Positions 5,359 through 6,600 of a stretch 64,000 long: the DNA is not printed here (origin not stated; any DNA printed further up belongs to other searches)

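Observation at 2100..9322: murJ sandwiched between, and translationally coupled to, genes that fuse Fib_succ_major to a TonB_C/AgmX-PglI-like domain, next to a TonB-like anchor protein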

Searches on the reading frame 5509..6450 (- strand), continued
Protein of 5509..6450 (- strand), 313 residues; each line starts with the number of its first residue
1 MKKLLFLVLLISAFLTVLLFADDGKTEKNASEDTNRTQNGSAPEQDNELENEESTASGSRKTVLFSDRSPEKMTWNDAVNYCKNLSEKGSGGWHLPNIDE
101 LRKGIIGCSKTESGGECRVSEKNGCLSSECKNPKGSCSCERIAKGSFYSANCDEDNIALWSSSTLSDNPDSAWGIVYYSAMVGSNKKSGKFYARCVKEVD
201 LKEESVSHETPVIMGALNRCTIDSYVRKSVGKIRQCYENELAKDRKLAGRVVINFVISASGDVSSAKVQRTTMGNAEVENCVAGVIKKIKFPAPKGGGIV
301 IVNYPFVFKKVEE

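Call 31: find_encoding_contigs(protein=P0067, flank=7000, max_places=3)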
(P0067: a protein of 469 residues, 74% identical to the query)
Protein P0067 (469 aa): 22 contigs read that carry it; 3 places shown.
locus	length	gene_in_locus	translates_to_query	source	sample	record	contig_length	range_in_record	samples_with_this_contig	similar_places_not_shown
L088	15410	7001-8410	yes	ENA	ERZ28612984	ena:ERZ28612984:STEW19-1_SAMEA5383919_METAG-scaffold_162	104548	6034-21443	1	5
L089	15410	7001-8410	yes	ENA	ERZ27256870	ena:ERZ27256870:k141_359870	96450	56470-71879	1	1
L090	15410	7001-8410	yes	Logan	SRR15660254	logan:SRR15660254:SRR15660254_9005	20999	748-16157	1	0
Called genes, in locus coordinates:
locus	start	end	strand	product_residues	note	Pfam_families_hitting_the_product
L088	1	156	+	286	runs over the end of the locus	-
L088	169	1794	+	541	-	-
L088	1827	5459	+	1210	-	PF07719:TPR_2 (faint), PF13174:TPR_6 (faint), PF13424:TPR_12 (faint), PF13428:TPR_14 (faint), PF13432:TPR_16 (faint), PF24575:TPR_Slam (faint), PF13176:TPR_7 (faint), PF14559:TPR_19 (weak)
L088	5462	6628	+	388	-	PF25064:ARM_TT21_5th (faint), PF13414:TPR_11 (weak), PF13432:TPR_16 (weak), PF00515:TPR_1, PF07719:TPR_2, PF13181:TPR_8 (weak), PF13432:TPR_16 (weak), PF14559:TPR_19, +10 more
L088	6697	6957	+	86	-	-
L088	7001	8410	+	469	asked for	-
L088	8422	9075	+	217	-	-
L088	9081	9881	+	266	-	PF01177:Asp_Glu_race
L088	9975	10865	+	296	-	-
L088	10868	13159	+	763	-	PF13174:TPR_6 (faint), PF14559:TPR_19 (faint), PF12895:ANAPC3 (faint), PF13432:TPR_16 (faint), PF00515:TPR_1 (faint), PF07719:TPR_2 (faint), PF13428:TPR_14 (faint)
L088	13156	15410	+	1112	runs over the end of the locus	PF07719:TPR_2 (faint), PF13174:TPR_6 (faint), PF13424:TPR_12 (faint), PF13428:TPR_14 (faint), PF13432:TPR_16 (faint), PF14559:TPR_19 (faint), PF13181:TPR_8 (faint)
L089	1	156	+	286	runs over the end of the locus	-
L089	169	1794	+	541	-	-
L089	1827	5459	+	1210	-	PF07719:TPR_2 (faint), PF13174:TPR_6 (faint), PF13424:TPR_12 (faint), PF13428:TPR_14 (faint), PF13432:TPR_16 (faint), PF24575:TPR_Slam (faint), PF13176:TPR_7 (faint), PF14559:TPR_19 (weak)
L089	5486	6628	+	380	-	PF13174:TPR_6 (faint), PF13414:TPR_11 (weak), PF13432:TPR_16 (weak), PF00515:TPR_1, PF07719:TPR_2, PF13181:TPR_8 (weak), PF13432:TPR_16 (weak), PF14559:TPR_19, +10 more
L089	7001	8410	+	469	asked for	-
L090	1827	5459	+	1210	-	PF07719:TPR_2 (faint), PF13174:TPR_6 (faint), PF13424:TPR_12 (faint), PF13428:TPR_14 (faint), PF13432:TPR_16 (faint), PF24575:TPR_Slam (faint), PF13176:TPR_7 (faint), PF14559:TPR_19 (weak)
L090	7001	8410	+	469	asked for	-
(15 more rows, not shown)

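Call 34: find_encoding_contigs(protein=P0025, flank=6000, max_places=2)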
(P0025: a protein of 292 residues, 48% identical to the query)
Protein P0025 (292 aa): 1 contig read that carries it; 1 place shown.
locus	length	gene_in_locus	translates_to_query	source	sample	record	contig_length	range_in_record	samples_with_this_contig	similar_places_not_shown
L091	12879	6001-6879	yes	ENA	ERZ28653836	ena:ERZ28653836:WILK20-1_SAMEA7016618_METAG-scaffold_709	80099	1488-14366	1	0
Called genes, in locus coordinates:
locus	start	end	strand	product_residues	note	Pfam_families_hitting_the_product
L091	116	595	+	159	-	PF07603:Lcl_C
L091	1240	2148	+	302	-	PF13240:Zn_Ribbon_1 (weak), PF07603:Lcl_C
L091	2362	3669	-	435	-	PF13173:AAA_14, PF13635:DUF4143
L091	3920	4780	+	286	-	PF07603:Lcl_C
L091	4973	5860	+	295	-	PF07603:Lcl_C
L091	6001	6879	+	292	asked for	PF07603:Lcl_C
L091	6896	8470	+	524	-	PF03023:MurJ, PF01554:MatE (weak)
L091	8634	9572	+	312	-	PF20586:DUF6788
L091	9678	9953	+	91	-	-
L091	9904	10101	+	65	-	-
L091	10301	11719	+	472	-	-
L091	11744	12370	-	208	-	PF01066:CDP-OH_P_transf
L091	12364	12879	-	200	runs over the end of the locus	PF01464:SLT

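Call 35: find_encoding_contigs(protein=P0042, flank=6000, max_places=2)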
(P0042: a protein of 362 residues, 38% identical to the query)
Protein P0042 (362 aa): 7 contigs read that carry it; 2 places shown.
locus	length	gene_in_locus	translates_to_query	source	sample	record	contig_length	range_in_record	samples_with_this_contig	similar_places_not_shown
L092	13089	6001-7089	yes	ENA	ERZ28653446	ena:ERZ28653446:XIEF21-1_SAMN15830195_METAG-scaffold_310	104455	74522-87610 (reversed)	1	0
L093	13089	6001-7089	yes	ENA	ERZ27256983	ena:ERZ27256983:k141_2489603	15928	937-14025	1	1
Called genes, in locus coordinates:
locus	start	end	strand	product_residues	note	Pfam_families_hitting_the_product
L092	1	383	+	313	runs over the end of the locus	PF07603:Lcl_C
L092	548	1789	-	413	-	PF13173:AAA_14, PF13635:DUF4143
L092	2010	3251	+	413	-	PF03544:TonB_C (faint), PF07603:Lcl_C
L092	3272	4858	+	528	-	PF03023:MurJ, PF01554:MatE (weak), PF13440:Polysacc_synt_3 (weak)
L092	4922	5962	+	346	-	-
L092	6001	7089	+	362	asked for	PF07603:Lcl_C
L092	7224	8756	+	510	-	PF13231:PMT_2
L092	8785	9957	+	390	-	PF22020:RlmL_1st, PF02926:THUMP, PF13847:Methyltransf_31 (faint), PF01170:UPF0020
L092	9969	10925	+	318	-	PF06574:FAD_syn, PF01687:Flavokinase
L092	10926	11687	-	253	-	-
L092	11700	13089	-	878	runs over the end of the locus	PF01411:tRNA-synt_2c, PF07973:tRNA_SAD, PF02272:DHHA1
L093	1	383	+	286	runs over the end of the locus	PF07603:Lcl_C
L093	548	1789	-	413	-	PF13173:AAA_14, PF13635:DUF4143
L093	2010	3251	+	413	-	PF03544:TonB_C (faint), PF07603:Lcl_C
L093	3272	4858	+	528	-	PF03023:MurJ, PF01554:MatE (weak), PF13440:Polysacc_synt_3 (weak)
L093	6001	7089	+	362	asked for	PF07603:Lcl_C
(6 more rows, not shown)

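Call 36: find_encoding_contigs(protein=P0003, flank=6000, max_places=2)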
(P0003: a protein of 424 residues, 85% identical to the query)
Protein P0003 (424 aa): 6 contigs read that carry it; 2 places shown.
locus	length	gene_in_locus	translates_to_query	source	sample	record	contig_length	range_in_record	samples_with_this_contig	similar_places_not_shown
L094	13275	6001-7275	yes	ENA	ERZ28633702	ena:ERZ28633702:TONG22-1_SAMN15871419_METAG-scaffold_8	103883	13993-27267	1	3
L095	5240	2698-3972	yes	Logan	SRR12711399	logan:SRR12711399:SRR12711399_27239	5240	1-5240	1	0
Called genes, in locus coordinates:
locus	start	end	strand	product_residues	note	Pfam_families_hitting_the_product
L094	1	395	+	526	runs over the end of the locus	PF13620:CarboxypepD_reg (weak)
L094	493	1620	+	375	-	PF07603:Lcl_C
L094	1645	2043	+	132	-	PF07603:Lcl_C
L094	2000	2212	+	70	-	-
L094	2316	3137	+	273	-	-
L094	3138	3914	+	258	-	-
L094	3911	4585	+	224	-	-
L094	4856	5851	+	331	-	-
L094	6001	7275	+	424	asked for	PF03544:TonB_C (faint), PF07603:Lcl_C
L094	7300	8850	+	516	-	PF03023:MurJ, PF01554:MatE (faint), PF13440:Polysacc_synt_3 (weak)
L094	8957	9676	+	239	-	-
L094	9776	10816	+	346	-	-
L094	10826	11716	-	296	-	PF02574:S-methyl_trans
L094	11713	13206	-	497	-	PF02511:Thy1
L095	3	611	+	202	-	?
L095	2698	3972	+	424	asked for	PF03544:TonB_C (faint), PF07603:Lcl_C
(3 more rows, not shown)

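Call 45: search_protein_representatives(protein=window:5509-6450:-)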
Query: 313 residues. Proteins with E-value up to 0.001 (for the whole library): 22819; up to 1e-10: 7069; up to 1e-30: 185. The best 150 are listed.
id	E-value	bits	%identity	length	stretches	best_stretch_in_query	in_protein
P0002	3.3e-181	617.6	75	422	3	51-310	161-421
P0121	5.5e-145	498.7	36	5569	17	63-196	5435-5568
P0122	1.5e-92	326.5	41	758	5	72-177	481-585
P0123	1.7e-92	326.3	43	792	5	61-201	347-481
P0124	9.8e-84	297.6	42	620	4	64-197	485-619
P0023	2.7e-83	296.1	55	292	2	64-312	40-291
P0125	7.5e-81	288.1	43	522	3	61-232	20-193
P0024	1.3e-80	287.3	90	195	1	1-148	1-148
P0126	3.4e-80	286.0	37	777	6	205-309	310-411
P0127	6.3e-78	278.5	41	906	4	64-198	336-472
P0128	9.6e-78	277.9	44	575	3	44-197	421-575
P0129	2.1e-70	253.8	45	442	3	204-309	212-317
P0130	2.1e-68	247.2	43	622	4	33-197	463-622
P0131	1.0e-67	245.0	50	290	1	63-309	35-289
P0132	2.1e-67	244.0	36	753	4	74-297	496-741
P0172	1.9e-43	165.3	39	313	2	64-201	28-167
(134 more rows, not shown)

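Call 47: find_encoding_contigs(protein=P0031, flank=7000, max_places=2)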
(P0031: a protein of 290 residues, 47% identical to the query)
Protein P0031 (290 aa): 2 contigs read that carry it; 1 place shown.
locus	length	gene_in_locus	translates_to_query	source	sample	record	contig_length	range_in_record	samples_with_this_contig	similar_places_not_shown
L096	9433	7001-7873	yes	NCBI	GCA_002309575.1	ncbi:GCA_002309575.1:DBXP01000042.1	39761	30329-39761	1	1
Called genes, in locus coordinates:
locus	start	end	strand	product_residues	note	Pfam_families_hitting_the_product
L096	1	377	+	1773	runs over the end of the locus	PF16313:DUF4953 (weak)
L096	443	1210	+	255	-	PF01791:DeoC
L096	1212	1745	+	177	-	-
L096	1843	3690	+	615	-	PF00009:GTP_EFTU, PF01926:MMR_HSR1 (weak), PF22042:EF-G_D2, PF03144:GTP_EFTU_D2 (weak), PF00679:EFG_C, PF21018:BipA_C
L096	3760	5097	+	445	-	PF00089:Trypsin, PF13365:Trypsin_2, PF00595:PDZ, PF13180:PDZ_2, PF17820:PDZ_6, PF00595:PDZ (weak), PF13180:PDZ_2, PF17820:PDZ_6, +1 more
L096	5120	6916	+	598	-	PF08439:Peptidase_M3_N, PF01432:Peptidase_M3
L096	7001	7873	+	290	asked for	PF07603:Lcl_C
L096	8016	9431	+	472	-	?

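Call 48: find_encoding_contigs(protein=P0172, flank=7000, max_places=2)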
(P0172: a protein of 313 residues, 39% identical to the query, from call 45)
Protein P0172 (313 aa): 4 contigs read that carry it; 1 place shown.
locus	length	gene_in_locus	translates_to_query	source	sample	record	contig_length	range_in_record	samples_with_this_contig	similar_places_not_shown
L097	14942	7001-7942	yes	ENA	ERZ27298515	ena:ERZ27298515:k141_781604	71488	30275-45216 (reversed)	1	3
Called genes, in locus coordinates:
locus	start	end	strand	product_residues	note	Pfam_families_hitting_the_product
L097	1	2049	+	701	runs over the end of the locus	-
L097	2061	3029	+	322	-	PF07603:Lcl_C (weak)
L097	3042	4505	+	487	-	-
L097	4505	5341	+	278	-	PF07603:Lcl_C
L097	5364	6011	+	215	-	PF07603:Lcl_C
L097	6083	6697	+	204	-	PF07603:Lcl_C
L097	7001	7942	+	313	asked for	PF07603:Lcl_C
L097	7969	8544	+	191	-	PF13240:Zn_Ribbon_1 (weak), PF05656:DUF805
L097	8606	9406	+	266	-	-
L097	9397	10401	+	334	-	-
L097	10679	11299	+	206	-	PF07603:Lcl_C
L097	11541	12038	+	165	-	PF02381:MraZ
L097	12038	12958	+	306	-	PF01795:Methyltransf_5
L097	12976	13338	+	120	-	-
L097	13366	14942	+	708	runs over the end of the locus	PF03717:PBP_dimer, PF00905:Transpeptidase, PF03793:PASTA (weak)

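Call 55: list_cluster_members(proteins=[P0010, P0001, P0067, P0075, P0077, P0079, P0080, P0082, P0085, P0096])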
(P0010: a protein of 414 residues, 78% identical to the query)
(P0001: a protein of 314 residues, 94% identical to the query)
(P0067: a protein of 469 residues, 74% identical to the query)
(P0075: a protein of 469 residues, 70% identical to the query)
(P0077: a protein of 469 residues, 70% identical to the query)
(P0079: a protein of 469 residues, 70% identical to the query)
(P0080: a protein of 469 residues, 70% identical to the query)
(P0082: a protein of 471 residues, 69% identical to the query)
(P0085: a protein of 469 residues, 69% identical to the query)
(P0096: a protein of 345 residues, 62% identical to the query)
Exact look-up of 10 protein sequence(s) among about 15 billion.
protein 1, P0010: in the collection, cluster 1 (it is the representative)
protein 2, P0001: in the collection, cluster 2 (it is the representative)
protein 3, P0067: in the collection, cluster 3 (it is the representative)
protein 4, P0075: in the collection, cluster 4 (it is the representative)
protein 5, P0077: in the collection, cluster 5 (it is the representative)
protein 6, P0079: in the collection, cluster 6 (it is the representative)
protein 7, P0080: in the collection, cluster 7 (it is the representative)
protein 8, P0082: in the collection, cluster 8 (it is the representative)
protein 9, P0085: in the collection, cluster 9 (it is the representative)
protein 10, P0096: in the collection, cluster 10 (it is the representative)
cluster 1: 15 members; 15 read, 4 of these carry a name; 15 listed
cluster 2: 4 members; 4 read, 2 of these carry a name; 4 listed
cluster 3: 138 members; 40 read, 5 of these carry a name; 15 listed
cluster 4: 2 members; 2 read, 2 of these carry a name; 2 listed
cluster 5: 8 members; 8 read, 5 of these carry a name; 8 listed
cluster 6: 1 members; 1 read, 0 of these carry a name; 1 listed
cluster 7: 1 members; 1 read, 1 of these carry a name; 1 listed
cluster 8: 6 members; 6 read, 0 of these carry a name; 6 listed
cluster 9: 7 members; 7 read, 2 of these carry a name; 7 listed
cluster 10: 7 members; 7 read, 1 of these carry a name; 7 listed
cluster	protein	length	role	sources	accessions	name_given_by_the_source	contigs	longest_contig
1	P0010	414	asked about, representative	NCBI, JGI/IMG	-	TonB family protein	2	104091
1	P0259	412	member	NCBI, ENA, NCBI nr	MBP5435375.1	TonB family protein [bacterium]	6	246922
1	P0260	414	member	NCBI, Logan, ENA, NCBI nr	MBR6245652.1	TonB family protein [bacterium]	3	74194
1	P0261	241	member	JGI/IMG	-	TonB family protein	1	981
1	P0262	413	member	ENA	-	-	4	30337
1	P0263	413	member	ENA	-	-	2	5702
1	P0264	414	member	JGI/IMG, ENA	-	-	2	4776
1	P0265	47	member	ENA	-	-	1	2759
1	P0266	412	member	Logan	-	-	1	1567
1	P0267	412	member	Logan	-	-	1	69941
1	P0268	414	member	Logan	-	-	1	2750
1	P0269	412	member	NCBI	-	-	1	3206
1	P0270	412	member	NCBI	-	-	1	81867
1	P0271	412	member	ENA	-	-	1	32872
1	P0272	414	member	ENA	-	-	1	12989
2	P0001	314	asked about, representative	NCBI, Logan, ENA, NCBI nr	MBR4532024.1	TonB family protein [bacterium]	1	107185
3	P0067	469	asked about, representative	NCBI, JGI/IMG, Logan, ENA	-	low affinity Fe/Cu permease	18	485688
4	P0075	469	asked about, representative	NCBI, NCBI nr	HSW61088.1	MAG TPA: AgmX/PglI C-terminal domain-containing protein [bacterium] | AgmX/PglI C-terminal domain-containing protein [bacterium]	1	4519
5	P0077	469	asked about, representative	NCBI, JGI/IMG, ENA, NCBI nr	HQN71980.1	MAG TPA: AgmX/PglI C-terminal domain-containing protein [bacterium] | AgmX/PglI C-terminal domain-containing protein [bacterium]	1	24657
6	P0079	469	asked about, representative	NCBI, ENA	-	-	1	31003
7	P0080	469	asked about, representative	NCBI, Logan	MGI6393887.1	MAG: AgmX/PglI C-terminal domain-containing protein [bacterium]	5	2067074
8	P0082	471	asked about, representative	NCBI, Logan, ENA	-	-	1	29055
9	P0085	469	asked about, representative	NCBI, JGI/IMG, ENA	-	-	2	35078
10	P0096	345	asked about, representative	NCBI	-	-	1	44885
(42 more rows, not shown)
